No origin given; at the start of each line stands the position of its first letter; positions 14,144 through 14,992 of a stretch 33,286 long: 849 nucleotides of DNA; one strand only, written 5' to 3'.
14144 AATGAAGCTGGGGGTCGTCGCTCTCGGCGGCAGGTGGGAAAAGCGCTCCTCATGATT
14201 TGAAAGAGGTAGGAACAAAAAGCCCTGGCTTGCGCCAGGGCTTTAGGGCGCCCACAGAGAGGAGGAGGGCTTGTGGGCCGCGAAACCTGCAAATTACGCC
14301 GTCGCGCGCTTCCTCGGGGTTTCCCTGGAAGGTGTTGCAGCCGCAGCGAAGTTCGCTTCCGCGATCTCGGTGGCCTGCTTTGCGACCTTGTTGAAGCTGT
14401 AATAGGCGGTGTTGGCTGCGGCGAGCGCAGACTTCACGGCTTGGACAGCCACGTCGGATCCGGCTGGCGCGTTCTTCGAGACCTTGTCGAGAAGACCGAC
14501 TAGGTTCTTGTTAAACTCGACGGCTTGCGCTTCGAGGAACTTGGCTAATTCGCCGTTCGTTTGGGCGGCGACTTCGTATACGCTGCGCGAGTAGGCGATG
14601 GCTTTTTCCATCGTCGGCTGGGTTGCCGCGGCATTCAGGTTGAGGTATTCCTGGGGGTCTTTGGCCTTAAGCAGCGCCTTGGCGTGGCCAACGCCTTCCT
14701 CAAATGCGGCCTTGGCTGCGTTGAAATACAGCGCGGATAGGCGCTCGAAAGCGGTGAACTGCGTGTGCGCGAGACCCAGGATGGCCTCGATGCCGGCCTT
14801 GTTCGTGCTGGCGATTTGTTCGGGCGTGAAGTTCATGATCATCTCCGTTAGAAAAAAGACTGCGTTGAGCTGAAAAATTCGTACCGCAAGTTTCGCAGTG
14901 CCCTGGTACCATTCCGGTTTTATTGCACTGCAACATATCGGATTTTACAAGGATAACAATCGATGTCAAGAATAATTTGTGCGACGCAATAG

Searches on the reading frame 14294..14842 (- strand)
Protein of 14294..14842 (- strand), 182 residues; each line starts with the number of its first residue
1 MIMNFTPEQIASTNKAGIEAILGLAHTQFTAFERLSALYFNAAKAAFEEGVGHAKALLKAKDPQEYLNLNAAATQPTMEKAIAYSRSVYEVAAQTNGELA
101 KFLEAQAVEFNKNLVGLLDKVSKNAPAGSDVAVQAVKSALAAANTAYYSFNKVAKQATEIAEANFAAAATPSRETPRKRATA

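Call 57: search_protein_families(library=pfam, proteins=[window:14294-14842:-], max_evalue=0.01)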
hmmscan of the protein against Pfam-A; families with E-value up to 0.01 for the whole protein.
window:14294-14842:- (182 aa): 1 family
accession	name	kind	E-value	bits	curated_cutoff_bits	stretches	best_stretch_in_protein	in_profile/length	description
PF09361.15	Phasin_2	-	1e-24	87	24.9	1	8-106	1-99/100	Phasin protein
